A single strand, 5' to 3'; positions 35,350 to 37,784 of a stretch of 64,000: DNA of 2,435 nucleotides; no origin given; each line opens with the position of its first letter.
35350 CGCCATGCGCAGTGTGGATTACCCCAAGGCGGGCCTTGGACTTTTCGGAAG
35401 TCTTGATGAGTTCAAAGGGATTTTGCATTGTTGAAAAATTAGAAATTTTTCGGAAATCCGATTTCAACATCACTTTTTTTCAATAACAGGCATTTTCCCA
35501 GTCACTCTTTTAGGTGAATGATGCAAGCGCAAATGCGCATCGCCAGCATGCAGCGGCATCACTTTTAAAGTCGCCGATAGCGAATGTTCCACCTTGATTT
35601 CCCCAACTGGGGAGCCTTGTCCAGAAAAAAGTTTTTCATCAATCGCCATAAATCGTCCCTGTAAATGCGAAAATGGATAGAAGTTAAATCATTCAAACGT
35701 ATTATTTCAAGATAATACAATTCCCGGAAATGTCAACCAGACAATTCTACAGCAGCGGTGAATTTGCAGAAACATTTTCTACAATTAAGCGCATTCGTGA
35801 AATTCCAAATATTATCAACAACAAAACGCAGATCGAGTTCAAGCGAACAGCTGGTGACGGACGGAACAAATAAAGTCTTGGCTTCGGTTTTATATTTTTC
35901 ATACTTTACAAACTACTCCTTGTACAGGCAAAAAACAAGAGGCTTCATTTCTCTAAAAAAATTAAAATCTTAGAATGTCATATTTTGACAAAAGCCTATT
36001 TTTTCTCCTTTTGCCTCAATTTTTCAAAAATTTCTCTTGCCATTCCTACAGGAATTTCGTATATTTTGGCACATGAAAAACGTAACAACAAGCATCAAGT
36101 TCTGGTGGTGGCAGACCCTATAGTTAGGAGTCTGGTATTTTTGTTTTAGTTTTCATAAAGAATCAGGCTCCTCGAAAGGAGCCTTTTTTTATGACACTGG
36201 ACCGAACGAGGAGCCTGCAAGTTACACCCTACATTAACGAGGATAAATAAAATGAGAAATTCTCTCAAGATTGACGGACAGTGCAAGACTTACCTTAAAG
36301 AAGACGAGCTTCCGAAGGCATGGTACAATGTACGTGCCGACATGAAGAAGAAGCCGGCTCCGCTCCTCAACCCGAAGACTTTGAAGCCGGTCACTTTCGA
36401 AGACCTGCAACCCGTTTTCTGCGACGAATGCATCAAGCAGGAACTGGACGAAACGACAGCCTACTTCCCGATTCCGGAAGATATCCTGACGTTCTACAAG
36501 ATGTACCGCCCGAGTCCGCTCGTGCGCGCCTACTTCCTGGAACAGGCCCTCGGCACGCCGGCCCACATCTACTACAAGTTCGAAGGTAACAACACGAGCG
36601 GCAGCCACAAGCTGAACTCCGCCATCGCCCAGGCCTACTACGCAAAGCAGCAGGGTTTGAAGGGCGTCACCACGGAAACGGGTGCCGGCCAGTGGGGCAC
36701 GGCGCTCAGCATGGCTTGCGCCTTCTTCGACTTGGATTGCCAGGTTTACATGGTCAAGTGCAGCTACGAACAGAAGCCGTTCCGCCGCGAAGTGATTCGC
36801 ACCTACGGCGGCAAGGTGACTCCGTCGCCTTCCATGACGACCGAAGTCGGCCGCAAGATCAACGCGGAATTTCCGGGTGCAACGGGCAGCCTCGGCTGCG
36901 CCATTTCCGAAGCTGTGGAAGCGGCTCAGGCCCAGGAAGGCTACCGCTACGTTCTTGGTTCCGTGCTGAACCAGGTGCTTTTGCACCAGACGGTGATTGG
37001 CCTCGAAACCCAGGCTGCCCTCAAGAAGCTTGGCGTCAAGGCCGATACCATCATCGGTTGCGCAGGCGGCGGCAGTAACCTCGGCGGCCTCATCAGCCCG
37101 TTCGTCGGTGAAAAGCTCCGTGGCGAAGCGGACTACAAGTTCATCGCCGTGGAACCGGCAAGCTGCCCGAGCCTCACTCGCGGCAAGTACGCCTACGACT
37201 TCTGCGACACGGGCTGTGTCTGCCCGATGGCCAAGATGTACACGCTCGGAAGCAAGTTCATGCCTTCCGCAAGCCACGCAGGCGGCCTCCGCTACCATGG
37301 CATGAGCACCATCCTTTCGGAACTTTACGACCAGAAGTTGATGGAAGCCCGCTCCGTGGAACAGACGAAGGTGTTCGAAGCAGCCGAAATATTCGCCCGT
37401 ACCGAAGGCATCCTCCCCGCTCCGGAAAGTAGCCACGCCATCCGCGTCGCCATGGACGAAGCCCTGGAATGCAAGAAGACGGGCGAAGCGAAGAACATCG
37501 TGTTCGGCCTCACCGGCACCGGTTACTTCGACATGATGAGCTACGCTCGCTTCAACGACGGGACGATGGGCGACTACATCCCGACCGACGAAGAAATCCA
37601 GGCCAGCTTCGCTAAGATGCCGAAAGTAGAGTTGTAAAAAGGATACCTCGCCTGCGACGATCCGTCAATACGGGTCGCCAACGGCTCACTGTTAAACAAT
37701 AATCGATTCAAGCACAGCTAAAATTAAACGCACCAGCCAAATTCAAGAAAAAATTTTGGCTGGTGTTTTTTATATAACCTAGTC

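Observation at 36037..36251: Ribosome-mediated tryptophan attenuator (WWW leader peptide) controlling a stand-alone trpB2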

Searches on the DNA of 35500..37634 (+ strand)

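Call 3: search_rna_families(source=window, start=35500, end=36700, threshold=evalue, max_evalue=10, show_alignments=3)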
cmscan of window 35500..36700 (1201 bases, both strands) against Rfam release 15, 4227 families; matches with E-value up to 10: 13.
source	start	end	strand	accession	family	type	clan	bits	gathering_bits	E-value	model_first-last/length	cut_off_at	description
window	36135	36193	+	RF04319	BTncRNA_FopS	Gene; sRNA;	-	25.8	56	0.22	1-71/71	no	Bacteroidetes FopS (family of paralogous sRNAs)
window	36158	36191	+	RF03485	mir-4000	Gene; miRNA;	-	22.6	58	0.096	11-44/54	no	mir-4000 microRNA precursor family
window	36145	36189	+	RF01388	isrD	Gene; sRNA;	-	21.7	37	0.15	1-51/51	no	isrD Hfq binding RNA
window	36124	36199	+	RF02502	Atu_C8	Gene; sRNA;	-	20.6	50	0.34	1-122/122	no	Rhizobiales sRNA Atu_C8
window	36615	36668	-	RF01533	TB10Cs4H3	Gene; snRNA; snoRNA; HACA-box;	-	18.7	45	0.99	1-67/67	no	Trypanosomatid snoRNA TB10Cs4H3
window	36079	36191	+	RF01770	rimP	Cis-reg; leader;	-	17.7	47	6.4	1-102/102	no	Gammaprotebacteria rimP leader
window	36113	36194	+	RF02059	STnc50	Gene; sRNA;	-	17.5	55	7.5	1-84/84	no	Salmonella enterica sRNA STnc40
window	36232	36265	+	RF03001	leuA-Halobacteria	Cis-reg;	-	17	47.9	1.1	1-53/53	no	leuA-Halobacteria RNA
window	35751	35823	-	RF02305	TtnuCD31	Gene; snRNA; snoRNA; CD-box;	-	17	75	8.3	1-67/67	no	Tetrahymena snoRNA TtnuCD31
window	35583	35640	+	RF00110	RybB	Gene; sRNA;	-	16.6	40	2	1-79/79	no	RybB RNA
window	36124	36172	-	RF03904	MIR7991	Gene; miRNA;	-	15.8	58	5.6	1-47/47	no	MIR7991 microRNA precursor family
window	36150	36264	-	RF02502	Atu_C8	Gene; sRNA;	-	15.6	50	7.5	1-122/122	no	Rhizobiales sRNA Atu_C8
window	36025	36240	+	RF01407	STnc560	Gene; sRNA;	-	15.5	55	1.6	1-214/214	no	STnc560 Hfq binding RNA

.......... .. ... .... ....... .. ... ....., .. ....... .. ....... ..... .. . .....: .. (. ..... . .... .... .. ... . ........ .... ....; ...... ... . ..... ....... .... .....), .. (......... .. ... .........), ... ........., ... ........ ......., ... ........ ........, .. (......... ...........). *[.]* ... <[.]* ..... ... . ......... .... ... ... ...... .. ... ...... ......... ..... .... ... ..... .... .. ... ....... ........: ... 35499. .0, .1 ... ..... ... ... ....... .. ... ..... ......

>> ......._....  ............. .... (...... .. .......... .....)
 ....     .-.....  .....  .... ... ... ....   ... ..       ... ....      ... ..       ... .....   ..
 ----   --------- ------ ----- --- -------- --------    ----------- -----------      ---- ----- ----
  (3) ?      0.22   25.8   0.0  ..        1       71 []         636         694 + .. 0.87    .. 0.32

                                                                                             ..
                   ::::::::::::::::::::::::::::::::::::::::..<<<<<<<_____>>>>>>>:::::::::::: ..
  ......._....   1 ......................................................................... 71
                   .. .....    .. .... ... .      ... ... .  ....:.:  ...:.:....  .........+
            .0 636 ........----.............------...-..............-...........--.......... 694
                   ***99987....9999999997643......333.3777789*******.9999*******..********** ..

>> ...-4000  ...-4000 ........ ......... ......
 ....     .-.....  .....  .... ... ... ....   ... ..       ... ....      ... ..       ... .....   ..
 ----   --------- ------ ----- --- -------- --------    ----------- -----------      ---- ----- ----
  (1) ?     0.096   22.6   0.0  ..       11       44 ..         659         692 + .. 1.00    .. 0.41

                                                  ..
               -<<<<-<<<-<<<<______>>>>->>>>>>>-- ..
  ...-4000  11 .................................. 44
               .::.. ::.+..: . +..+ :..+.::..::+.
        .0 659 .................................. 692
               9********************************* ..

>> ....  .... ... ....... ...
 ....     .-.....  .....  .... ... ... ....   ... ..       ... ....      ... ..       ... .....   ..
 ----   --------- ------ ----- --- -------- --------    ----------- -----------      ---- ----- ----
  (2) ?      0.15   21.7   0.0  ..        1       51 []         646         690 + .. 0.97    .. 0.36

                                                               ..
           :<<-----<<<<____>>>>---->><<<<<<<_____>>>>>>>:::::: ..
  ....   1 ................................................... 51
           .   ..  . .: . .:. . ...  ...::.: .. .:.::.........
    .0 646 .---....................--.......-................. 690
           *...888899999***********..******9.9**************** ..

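Call 20: search_rna_families(sources=[L046, L047, L048, L057, L064, L056, L018, L066, L067, L003, L007, L021, L063, L065, L001, L012, L050], threshold=gathering)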
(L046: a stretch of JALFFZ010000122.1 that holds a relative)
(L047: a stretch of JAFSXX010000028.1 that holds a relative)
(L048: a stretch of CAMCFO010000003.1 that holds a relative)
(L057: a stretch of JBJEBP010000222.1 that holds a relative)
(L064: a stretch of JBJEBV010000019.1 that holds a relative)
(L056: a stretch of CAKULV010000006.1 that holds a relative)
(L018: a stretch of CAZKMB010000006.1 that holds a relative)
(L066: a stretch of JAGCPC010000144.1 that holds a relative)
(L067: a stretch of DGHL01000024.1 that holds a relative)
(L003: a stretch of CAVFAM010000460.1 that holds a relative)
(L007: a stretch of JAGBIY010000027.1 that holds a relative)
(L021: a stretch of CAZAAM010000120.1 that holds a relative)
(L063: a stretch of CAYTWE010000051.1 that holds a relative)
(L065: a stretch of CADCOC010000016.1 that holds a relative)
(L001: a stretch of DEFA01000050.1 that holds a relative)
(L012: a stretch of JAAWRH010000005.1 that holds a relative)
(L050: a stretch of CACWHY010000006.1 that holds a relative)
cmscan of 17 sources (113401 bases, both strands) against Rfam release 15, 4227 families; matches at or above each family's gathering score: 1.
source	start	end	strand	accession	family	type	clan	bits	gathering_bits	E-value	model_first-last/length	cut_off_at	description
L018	2646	2889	+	RF00230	T-box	Cis-reg; leader;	-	95.5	93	1.9e-19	1-219/219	no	T-box leader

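Call 53: search_rna_families(sources=[L046, L057, L047, L048, L056], threshold=evalue, max_evalue=1, show_alignments=2)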
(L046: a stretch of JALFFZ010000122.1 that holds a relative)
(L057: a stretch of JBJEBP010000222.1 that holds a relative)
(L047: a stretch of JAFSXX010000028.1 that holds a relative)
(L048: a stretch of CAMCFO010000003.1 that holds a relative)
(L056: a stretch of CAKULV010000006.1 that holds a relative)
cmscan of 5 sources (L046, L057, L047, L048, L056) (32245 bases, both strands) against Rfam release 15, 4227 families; matches with E-value up to 1: 3.
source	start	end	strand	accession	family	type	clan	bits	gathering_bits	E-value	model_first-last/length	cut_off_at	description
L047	2787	2911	+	RF01692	Bacteroid-trp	Cis-reg; leader;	-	36.5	49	0.83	1-131/131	no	Bacteroidete tryptophan peptide leader RNA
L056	4360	4458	+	RF00456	mir-34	Gene; miRNA;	CL00087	24.2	53.4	0.33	1-72/72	no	mir-34 microRNA precursor family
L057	2875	2981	-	RF02621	BSnc120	Gene; sRNA;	-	23.4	114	0.37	1-88/88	no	Brucella sRNA 120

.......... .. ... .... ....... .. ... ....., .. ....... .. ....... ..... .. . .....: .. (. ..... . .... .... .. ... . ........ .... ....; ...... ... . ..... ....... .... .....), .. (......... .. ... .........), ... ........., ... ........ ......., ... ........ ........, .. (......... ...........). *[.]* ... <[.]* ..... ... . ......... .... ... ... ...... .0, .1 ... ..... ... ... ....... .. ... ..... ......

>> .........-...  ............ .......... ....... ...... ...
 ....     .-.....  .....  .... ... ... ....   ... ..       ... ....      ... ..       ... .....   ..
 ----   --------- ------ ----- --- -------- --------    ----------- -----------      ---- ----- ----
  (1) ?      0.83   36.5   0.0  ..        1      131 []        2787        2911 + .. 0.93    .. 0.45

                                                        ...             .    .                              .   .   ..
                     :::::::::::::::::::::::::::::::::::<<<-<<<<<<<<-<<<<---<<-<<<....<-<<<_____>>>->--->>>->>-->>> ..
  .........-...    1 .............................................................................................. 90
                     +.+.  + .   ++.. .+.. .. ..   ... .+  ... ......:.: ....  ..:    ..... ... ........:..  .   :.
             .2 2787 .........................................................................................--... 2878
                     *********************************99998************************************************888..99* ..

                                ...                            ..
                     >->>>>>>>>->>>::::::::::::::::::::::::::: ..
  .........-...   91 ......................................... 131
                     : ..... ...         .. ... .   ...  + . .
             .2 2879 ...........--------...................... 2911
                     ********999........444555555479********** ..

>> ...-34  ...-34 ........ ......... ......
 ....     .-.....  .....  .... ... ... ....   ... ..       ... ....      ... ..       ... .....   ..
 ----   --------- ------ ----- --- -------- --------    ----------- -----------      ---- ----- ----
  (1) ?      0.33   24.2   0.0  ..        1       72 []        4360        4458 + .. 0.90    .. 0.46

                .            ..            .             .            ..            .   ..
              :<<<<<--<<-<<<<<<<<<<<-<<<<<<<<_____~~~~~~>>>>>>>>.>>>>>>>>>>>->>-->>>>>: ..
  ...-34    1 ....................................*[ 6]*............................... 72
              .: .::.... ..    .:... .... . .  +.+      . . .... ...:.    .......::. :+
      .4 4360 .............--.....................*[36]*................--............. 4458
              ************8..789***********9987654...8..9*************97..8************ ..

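Call 57: build_rna_model(alignment_id=A2, structure=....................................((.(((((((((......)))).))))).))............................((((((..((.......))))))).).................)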
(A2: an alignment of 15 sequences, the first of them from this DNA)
Model R1 built from alignment A2 (15 sequences, 138 columns); structure: as given.
model positions 125; base pairs 19; branch points 1; effective number of sequences 1.74; information 0.589 bits per position. Calibrated on 0.2 Mb of random sequence (short: E-values are rough).
structure used (alignment columns):
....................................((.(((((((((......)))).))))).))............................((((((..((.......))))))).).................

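Call 59: search_with_rna_model(model_id=R1, sources=[window, L001, L002, L003, L004, L005, L006, L007, L008, L009, L010, L011, L012, L013, L014, L015, L016, L017, L018, L019, L020, L021, L022, L023, L024, L025, L026, L027, L028, L029, L030, L031, L032, L033, L034, L035, L036, L037, L038, L039, L040, L041, L042, L043, L044, L045, L046, L047, L048, L049, L050, L051, L052, L053, L054, L055, L056, L057, L058, L059, L060, L061, L062, L063, L064, L065, L066, L067, L068, L069, L070, L071, L072, L073, L074, L075, L076, L077, L078, L079, L080, L083, L084, L086, L087, L088, L097, L100, L101, L103, L105, L107, L110, L112, L116, L117, L122, L123, L124, L127], max_evalue=10)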
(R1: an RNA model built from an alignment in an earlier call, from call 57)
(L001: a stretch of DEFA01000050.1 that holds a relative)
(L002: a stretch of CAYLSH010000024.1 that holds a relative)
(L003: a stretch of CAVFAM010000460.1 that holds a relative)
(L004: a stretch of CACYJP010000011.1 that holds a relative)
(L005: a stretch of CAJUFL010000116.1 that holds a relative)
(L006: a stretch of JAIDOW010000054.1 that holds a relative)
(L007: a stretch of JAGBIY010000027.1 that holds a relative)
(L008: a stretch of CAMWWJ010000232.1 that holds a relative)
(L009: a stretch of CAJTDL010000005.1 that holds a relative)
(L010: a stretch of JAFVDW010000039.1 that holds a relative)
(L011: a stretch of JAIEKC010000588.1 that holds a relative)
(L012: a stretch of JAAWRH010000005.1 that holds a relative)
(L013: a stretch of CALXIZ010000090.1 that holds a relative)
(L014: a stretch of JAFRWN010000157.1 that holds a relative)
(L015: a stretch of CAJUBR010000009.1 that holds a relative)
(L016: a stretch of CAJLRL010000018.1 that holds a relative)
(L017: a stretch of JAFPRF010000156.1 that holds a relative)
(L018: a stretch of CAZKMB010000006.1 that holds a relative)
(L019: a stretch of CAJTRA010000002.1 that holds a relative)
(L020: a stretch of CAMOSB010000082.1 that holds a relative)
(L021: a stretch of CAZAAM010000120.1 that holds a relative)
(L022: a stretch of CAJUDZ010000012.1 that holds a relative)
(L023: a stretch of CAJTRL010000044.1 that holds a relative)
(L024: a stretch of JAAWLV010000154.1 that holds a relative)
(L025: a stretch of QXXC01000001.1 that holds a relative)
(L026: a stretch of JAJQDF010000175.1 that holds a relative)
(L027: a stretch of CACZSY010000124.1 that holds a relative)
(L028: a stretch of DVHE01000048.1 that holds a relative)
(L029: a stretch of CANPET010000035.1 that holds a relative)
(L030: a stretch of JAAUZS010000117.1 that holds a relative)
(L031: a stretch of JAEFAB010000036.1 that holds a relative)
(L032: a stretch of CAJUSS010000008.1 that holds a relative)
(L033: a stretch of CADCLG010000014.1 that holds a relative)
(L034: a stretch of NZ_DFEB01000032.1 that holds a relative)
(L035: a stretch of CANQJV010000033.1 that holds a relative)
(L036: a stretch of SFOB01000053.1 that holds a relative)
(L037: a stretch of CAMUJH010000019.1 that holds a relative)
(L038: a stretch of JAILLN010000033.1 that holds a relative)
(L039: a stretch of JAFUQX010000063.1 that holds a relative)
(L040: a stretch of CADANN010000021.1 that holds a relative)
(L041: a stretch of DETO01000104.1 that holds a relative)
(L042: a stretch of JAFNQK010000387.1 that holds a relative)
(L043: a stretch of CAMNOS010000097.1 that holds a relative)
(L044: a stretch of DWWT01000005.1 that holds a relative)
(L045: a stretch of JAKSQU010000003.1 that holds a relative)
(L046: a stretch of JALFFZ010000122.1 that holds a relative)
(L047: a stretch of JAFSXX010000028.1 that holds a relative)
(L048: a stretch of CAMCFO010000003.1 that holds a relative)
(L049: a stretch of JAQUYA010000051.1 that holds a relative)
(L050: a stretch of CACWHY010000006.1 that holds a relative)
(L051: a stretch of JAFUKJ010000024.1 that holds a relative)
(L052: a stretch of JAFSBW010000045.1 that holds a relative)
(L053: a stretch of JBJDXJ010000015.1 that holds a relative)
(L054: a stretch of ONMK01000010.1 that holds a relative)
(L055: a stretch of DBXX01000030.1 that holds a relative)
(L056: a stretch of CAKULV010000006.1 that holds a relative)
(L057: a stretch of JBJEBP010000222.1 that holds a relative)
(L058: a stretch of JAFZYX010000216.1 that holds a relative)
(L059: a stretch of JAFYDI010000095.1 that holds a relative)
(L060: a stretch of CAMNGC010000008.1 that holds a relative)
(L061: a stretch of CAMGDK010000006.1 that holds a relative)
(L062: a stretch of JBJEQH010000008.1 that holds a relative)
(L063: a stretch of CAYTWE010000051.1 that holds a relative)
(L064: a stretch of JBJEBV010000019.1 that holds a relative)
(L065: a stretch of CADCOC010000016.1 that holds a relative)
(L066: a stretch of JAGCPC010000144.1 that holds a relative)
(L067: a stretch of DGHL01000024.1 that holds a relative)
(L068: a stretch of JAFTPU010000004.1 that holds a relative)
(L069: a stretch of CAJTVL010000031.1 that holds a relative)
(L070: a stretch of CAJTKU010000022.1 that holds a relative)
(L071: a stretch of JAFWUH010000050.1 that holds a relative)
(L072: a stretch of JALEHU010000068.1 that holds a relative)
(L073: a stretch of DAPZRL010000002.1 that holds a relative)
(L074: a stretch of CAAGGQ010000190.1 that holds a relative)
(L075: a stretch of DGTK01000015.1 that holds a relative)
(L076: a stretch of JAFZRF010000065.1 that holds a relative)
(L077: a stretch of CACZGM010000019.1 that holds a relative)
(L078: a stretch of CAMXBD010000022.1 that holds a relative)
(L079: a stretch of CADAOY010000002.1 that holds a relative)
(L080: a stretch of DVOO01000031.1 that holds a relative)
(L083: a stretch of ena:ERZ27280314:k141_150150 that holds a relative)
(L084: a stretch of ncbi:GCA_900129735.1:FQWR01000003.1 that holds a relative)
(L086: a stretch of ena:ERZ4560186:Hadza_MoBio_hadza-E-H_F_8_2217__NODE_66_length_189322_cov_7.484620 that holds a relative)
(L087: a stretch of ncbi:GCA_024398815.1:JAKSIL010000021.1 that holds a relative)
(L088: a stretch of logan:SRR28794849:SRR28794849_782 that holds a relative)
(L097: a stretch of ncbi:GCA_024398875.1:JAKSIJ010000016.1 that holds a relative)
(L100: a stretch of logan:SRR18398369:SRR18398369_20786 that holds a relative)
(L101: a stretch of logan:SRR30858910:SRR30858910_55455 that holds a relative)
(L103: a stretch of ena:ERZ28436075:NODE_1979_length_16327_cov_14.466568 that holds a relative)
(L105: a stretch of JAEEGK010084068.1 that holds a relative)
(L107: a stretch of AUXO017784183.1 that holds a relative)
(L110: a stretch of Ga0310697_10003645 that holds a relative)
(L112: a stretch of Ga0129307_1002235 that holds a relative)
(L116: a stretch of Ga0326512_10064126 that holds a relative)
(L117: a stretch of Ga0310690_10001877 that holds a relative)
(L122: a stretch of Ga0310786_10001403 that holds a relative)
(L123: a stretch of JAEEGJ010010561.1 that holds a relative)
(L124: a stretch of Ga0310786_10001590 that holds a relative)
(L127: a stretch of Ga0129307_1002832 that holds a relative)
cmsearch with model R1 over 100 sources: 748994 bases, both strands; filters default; matches with E-value up to 10: 32.
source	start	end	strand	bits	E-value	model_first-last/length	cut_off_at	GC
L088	1325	1450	+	142.8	2.1e-28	1-125/125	no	0.42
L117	540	665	+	142.8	2.2e-28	1-125/125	no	0.41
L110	3631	3755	-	142.6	2.4e-28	1-125/125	no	0.42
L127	694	818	+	142.6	2.4e-28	1-125/125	no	0.42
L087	1269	1394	+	142.4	2.6e-28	1-125/125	no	0.4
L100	1325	1450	+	138.2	2.2e-27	1-125/125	no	0.43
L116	522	649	-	137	4e-27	1-125/125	no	0.41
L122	11165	11291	+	134.5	1.4e-26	1-125/125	no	0.43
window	36073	36201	+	132.7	3.5e-26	1-125/125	no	0.39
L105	372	498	+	124.4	2.3e-24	1-125/125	no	0.39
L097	1317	1443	+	124.1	2.6e-24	1-125/125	no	0.43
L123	10833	10959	+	123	4.6e-24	1-125/125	no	0.39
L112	530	655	+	119.4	2.9e-23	1-125/125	no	0.38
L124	10294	10419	+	117.9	6.1e-23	1-125/125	no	0.39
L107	739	862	+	96.1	3.5e-18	1-125/125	no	0.39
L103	1342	1460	+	94.4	8.5e-18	1-125/125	no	0.4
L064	2783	2931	+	27.1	0.0042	1-125/125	no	0.42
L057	2792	2939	+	25.3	0.011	1-125/125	no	0.43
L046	36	184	+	20.5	0.12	1-125/125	no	0.48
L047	2807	2943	+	19.6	0.19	1-125/125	no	0.42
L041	5852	5950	-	16.3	0.99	1-125/125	no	0.36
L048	2668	2806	+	15.2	1.7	1-125/125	no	0.49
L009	2710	2839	+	14.3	2.7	1-125/125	no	0.35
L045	597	723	-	14.2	2.8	1-125/125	no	0.39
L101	2906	2994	-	14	3.1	1-125/125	no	0.3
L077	6235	6348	-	13.9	3.2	1-125/125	no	0.44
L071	1840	1932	-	13.2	4.7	1-125/125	no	0.34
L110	8793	8862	-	12.2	7.7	1-125/125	no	0.47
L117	612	709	-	12.1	8.2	1-125/125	no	0.42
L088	629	733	+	12.1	8.3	1-125/125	no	0.28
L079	7013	7118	-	12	8.6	1-125/125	no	0.31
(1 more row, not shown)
